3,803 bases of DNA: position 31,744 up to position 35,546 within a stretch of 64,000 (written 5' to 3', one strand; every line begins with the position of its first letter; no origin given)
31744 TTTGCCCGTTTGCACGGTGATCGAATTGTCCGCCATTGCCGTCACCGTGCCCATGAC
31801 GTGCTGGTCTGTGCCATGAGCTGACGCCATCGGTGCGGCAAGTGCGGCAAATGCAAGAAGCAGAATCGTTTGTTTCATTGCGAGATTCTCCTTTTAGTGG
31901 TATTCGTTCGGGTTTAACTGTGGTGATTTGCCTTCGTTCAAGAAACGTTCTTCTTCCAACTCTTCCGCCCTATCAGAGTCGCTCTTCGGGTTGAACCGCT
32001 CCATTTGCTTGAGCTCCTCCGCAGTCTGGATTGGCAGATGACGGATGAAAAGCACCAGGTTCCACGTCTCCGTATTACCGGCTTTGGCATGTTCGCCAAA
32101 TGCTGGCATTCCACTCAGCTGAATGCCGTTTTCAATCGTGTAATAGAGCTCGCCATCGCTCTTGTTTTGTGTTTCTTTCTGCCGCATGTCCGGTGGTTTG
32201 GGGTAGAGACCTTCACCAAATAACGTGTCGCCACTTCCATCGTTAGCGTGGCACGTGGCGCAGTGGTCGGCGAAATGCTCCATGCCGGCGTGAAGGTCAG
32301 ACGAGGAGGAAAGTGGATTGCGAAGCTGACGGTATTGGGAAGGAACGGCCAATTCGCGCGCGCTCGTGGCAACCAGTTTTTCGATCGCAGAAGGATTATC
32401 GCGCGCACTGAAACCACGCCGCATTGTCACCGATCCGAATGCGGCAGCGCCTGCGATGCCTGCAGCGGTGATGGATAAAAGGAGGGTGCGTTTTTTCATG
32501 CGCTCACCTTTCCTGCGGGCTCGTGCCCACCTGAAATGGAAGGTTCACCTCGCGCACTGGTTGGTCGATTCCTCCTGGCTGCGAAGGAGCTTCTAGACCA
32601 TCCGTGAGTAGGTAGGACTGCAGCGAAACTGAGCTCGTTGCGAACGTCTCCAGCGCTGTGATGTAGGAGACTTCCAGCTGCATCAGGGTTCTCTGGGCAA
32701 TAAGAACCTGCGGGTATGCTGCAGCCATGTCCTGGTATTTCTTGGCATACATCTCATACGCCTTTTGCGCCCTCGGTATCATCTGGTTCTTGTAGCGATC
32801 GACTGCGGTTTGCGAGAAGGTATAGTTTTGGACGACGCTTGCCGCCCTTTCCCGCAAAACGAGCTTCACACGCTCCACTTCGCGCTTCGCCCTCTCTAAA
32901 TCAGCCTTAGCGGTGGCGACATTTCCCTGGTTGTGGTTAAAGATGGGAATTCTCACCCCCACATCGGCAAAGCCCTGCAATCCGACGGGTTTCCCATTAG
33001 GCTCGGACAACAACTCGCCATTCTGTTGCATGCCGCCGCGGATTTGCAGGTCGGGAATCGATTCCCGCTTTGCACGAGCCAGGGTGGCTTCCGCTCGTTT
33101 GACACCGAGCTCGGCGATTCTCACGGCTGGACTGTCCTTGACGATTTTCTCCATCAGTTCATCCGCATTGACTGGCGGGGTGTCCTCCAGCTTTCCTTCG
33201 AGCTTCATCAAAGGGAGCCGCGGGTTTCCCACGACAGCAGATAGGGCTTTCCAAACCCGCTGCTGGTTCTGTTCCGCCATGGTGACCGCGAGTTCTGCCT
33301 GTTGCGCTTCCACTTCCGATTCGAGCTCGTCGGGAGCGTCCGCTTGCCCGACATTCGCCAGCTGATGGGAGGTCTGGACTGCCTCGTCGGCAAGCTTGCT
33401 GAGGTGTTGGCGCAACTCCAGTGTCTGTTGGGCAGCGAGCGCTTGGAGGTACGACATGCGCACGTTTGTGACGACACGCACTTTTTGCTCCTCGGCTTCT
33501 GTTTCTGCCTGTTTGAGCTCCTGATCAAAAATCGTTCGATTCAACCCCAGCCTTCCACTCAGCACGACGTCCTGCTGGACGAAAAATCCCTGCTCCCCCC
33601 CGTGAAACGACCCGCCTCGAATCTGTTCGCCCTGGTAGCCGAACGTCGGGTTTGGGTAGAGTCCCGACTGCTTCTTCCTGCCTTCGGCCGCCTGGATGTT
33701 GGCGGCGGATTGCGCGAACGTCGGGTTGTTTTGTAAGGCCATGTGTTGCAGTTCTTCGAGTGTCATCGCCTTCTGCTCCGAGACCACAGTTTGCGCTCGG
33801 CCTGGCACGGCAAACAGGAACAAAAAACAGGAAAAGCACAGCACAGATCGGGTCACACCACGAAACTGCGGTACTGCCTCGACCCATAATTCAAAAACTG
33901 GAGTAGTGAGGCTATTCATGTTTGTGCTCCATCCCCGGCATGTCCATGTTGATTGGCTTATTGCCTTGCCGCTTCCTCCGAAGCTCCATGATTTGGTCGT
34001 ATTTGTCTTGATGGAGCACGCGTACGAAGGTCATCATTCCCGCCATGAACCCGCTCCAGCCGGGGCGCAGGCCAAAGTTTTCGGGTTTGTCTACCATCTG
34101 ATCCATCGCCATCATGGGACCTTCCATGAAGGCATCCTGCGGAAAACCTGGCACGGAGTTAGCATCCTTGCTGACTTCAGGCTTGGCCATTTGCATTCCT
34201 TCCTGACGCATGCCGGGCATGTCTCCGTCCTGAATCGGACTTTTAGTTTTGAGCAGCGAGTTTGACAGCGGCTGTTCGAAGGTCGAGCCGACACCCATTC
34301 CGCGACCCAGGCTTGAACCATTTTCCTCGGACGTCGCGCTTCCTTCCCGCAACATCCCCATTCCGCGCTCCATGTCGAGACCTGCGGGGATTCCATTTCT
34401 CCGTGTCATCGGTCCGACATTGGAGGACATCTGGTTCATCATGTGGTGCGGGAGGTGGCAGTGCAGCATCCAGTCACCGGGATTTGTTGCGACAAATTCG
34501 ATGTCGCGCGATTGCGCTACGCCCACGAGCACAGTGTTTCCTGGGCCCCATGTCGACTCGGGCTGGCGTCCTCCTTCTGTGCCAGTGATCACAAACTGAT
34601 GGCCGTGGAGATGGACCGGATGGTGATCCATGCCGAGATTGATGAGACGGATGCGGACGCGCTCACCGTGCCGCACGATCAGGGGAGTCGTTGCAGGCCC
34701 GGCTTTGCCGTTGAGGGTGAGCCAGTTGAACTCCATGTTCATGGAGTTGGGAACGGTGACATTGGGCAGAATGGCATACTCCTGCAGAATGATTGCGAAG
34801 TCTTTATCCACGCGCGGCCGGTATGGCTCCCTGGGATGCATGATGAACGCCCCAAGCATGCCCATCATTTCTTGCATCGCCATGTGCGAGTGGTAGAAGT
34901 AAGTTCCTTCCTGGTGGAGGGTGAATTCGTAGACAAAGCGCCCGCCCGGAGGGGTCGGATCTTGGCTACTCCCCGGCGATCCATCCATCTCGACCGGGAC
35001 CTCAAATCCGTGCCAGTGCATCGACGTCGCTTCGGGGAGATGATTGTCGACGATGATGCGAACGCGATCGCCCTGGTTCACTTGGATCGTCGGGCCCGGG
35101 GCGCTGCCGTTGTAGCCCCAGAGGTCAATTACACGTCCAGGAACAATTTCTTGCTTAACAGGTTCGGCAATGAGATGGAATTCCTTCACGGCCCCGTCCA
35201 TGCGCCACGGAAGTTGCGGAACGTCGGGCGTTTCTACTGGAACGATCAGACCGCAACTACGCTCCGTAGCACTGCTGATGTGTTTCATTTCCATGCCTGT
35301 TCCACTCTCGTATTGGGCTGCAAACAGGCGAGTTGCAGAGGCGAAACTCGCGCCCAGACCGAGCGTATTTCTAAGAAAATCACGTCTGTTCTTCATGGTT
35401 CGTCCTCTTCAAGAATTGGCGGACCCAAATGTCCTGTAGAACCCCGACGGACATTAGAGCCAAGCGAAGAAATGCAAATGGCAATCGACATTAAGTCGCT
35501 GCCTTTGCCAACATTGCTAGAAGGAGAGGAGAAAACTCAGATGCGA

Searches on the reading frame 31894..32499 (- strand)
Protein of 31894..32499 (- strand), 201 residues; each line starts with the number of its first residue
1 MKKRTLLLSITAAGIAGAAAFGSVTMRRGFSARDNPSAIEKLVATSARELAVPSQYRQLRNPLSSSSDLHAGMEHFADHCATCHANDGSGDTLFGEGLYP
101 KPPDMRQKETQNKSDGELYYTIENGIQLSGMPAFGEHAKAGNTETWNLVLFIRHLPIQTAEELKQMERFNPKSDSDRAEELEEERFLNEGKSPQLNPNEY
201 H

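Call 12: search_protein_families(library=pfam, proteins=[window:31894-32499:-], max_evalue=0.0001)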
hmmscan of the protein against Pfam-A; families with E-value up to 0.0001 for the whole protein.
window:31894-32499:- (201 aa): 2 families
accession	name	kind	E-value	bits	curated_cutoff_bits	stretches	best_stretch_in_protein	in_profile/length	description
PF13442.11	Cytochrome_CBB3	-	5.7e-11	43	27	1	68-152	2-68/68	Cytochrome C oxidase, cbb3-type, subunit III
PF00034.26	Cytochrom_C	-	1.3e-07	33.3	21.3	1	71-155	3-89/90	Cytochrome c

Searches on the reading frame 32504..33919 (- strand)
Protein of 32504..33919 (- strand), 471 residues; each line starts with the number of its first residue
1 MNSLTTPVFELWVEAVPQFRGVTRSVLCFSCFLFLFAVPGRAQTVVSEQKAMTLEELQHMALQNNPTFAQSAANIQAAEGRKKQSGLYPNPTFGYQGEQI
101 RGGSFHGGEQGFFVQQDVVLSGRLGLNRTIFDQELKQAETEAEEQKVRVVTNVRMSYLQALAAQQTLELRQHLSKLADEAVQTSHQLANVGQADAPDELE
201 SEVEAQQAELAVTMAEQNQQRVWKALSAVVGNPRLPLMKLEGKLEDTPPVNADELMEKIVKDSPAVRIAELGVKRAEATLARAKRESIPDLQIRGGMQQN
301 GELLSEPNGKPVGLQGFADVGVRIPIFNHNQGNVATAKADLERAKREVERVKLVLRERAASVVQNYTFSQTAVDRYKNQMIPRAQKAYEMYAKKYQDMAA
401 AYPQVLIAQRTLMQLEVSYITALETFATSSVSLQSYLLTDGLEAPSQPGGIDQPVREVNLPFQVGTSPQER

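Call 12: search_protein_families(library=pfam, proteins=[window:32504-33919:-], max_evalue=0.0001)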
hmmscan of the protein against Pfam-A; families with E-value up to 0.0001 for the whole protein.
window:32504-33919:- (471 aa): 1 family
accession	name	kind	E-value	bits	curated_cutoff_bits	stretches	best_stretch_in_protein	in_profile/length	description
PF02321.23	OEP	-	2.8e-35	122.3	22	2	253-434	2-183/187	Outer membrane efflux protein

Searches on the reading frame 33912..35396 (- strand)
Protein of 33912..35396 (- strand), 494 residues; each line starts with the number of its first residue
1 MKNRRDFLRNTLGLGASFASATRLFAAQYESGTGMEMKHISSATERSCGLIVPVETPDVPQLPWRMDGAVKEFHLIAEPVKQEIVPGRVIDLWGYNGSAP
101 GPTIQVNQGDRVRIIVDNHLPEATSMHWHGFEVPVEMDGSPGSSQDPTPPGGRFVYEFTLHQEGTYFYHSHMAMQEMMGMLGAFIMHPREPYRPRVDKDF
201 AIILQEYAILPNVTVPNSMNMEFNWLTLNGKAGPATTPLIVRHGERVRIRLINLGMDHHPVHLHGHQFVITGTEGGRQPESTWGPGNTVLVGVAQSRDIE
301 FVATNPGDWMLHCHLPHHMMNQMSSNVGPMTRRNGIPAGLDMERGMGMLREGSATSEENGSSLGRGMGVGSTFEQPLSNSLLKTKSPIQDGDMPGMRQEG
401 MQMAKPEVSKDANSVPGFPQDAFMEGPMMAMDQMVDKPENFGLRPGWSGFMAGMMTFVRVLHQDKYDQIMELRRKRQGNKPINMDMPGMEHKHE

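Call 12: search_protein_families(library=pfam, proteins=[window:33912-35396:-], max_evalue=0.0001)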
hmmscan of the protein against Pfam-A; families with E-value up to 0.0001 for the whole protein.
window:33912-35396:- (494 aa): 3 families
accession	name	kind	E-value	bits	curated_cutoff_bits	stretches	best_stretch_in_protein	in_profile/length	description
PF07732.21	Cu-oxidase_3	-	5.9e-39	133.3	21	1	91-190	16-118/119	Multicopper oxidase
PF07731.20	Cu-oxidase_2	-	1.9e-34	118.8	20.4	2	217-326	13-130/137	Multicopper oxidase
PF00394.28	Cu-oxidase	-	1.8e-07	31.8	21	1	224-319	37-135/157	Multicopper oxidase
